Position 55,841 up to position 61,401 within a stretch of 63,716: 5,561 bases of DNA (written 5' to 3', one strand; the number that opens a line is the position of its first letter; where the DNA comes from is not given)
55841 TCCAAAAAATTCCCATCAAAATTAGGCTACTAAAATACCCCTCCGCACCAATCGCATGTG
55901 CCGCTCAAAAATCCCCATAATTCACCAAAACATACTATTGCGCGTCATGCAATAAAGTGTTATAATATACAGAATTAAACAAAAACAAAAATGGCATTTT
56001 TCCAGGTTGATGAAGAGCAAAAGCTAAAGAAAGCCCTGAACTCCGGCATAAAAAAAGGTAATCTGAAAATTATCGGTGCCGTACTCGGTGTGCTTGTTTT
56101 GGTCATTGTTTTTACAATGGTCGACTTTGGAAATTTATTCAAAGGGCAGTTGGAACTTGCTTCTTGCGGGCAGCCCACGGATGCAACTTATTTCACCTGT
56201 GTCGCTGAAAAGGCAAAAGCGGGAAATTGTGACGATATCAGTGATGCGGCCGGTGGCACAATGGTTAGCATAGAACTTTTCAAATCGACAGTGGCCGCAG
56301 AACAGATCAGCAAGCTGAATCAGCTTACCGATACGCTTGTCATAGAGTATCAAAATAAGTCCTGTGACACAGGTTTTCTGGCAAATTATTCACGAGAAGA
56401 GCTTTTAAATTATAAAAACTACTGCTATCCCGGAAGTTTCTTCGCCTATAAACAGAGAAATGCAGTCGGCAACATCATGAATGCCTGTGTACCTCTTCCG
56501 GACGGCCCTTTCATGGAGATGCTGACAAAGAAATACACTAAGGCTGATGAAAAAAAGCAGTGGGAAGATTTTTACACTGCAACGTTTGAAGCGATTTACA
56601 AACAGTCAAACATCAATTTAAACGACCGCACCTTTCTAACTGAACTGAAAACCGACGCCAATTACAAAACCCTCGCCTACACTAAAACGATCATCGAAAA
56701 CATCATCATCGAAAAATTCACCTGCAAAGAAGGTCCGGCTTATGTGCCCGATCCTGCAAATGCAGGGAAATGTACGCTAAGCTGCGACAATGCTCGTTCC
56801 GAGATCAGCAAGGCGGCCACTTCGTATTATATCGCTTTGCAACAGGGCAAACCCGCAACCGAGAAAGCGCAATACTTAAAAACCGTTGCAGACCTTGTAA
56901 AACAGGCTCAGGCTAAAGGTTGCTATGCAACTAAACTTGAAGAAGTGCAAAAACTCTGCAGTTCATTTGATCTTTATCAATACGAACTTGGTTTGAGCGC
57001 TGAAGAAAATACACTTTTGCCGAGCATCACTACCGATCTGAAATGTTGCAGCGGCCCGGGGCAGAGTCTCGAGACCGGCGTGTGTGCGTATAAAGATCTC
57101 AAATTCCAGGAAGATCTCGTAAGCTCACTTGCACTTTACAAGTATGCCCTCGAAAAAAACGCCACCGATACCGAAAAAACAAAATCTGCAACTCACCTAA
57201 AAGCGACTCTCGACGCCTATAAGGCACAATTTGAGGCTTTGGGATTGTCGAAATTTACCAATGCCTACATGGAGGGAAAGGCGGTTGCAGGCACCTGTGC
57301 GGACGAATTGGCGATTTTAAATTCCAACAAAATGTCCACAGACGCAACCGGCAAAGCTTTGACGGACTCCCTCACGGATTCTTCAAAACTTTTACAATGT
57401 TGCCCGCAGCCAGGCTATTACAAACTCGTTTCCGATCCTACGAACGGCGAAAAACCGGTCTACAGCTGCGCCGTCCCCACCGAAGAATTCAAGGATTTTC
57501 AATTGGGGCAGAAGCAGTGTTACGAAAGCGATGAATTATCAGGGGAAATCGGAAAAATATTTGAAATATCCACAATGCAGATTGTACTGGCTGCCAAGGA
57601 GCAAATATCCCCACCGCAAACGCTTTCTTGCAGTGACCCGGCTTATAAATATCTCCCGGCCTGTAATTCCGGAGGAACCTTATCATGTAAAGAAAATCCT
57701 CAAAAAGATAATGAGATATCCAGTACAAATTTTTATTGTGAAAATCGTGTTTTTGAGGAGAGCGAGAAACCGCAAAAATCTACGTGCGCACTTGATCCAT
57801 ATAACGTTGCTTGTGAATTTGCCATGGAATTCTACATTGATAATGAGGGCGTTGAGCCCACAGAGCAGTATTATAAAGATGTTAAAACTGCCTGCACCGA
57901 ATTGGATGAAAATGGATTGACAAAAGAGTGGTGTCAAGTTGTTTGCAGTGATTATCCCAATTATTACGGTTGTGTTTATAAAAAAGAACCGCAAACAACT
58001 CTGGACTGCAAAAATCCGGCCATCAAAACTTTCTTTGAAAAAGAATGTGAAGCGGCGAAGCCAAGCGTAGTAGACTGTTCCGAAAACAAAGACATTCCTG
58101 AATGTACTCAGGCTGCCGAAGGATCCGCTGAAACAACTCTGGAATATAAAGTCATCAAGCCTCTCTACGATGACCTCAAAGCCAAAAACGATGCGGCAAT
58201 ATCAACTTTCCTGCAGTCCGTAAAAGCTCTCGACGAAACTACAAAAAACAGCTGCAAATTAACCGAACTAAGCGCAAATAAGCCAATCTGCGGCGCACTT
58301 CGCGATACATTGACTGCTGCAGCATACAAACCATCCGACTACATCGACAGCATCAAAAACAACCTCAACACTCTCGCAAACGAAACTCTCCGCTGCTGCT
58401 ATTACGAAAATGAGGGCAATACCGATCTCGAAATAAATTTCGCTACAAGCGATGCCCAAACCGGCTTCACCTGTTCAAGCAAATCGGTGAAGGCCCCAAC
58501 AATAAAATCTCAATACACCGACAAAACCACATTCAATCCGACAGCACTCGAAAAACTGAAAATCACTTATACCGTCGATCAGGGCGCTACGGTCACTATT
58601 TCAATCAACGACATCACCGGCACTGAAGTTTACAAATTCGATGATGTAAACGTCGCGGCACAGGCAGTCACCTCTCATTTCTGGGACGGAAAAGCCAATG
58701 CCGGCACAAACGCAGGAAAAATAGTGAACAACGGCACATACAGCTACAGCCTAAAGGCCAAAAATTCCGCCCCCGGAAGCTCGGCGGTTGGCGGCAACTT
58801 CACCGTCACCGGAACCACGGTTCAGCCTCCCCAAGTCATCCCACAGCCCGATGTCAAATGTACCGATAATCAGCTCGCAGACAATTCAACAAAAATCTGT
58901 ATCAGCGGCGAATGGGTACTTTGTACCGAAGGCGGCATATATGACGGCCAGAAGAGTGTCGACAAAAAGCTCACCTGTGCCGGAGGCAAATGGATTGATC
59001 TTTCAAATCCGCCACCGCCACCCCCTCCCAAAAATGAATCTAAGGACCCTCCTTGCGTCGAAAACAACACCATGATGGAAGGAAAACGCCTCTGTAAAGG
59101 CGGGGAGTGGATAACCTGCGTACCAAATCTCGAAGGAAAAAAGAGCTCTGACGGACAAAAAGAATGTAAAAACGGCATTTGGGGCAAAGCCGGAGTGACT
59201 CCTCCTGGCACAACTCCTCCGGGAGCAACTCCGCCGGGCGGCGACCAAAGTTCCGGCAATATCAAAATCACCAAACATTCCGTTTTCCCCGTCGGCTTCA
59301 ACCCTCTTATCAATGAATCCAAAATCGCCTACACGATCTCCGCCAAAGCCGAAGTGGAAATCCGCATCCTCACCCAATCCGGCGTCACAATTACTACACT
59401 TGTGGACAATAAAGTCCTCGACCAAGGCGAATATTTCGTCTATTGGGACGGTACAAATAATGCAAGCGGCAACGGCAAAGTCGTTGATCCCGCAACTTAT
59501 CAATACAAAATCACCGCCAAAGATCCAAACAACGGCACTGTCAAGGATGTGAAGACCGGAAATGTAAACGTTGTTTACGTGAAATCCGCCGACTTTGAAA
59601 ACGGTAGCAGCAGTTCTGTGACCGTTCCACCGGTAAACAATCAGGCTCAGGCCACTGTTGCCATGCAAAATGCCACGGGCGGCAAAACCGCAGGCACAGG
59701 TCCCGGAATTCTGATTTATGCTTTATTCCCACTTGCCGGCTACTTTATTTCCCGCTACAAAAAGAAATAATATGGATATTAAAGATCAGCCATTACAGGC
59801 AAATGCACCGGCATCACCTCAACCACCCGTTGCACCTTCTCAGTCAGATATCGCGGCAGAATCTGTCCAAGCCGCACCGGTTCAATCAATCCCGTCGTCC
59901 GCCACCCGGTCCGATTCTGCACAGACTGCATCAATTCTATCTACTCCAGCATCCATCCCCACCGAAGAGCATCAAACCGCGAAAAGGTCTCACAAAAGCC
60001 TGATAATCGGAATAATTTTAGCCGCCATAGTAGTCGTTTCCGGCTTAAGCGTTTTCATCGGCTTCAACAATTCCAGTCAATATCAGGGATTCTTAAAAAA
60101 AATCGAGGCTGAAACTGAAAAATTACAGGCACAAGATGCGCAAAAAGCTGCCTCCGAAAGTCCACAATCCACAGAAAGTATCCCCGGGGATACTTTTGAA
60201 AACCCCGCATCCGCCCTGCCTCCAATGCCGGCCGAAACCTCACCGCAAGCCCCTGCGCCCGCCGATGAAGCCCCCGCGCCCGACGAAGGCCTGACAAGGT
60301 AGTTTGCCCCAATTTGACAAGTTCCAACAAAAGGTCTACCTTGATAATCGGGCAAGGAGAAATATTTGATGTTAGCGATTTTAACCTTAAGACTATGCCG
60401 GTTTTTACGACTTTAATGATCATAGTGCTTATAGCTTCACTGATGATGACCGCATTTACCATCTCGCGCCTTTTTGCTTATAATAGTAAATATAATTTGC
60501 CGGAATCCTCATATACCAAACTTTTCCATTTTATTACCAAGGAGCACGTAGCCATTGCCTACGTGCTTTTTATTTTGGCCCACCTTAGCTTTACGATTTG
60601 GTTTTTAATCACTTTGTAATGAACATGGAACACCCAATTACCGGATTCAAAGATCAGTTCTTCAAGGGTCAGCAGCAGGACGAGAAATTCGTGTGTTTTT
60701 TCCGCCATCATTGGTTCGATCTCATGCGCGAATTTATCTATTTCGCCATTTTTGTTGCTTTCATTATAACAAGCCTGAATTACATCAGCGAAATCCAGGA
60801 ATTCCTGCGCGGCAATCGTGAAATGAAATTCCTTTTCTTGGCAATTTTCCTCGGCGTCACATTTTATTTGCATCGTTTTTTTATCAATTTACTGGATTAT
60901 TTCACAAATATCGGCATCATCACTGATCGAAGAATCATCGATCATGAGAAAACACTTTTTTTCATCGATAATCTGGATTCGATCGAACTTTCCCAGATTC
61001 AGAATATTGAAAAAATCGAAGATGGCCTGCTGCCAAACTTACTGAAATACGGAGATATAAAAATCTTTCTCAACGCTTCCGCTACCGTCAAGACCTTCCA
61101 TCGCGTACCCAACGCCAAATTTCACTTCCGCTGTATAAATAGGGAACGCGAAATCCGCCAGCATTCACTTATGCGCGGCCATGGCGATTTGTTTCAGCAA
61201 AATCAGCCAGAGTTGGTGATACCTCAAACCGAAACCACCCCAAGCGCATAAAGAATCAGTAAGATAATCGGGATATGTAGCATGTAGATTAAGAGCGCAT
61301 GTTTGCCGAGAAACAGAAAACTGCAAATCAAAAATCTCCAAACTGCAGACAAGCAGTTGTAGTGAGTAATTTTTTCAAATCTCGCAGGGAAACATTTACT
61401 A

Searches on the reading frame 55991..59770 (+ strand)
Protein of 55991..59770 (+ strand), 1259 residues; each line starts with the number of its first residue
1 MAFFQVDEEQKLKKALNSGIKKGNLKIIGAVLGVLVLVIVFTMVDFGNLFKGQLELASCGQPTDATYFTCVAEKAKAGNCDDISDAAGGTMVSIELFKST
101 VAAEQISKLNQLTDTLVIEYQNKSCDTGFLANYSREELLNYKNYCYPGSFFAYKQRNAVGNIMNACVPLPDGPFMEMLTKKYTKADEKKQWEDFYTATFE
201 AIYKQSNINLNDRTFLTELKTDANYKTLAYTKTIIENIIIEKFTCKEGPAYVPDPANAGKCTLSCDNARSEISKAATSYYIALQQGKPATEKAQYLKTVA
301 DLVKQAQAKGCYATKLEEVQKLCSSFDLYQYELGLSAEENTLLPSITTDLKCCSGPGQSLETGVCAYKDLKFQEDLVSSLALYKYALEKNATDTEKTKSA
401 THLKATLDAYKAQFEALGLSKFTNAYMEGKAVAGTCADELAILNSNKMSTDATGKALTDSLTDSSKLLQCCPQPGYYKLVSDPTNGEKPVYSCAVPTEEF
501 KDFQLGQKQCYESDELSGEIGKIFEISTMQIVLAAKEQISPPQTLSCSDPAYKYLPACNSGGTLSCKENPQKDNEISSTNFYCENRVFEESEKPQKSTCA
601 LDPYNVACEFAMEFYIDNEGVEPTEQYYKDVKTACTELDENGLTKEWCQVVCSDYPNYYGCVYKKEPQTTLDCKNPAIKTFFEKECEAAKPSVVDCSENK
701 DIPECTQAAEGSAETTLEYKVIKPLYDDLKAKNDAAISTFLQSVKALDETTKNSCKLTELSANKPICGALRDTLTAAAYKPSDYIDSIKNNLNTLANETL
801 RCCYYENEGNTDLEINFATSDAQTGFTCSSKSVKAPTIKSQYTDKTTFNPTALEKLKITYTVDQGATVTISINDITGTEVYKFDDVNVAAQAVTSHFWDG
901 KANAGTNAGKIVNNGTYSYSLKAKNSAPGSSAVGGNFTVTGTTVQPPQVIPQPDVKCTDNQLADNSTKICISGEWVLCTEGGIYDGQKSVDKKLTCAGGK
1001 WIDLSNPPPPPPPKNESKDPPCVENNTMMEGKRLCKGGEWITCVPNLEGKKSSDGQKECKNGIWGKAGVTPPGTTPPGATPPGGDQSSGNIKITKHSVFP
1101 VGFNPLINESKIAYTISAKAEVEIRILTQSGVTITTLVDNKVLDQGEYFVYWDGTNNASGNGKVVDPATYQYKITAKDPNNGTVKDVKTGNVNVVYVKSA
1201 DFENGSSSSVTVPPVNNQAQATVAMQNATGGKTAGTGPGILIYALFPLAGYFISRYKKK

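Call 8: search_protein_families(library=pfam, proteins=[window:55991-59770:+], max_evalue=0.00001)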
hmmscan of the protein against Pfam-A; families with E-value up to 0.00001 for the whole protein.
window:55991-59770:+ (1259 aa): 2 families
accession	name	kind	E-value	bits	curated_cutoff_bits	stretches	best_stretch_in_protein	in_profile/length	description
PF13860.13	FlgD_ig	-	4.1e-10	39.9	27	0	854-926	10-78/79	FlgD Ig-like domain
PF13585.12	CHU_C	-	3.8e-06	27.4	27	0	855-925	17-74/86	CHU_C Type IX secretion signal domain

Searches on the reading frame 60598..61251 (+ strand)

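Call 83: search_protein_families(library=pfam, proteins=[window:60598-61251:+], max_evalue=0.01)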
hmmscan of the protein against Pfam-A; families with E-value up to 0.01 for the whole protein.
window:60598-61251:+ (217 aa): 1 family
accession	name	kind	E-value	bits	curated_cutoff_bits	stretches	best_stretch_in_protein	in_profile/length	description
PF03703.20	bPH_2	-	0.0032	18.1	22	1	119-188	18-76/78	Bacterial PH domain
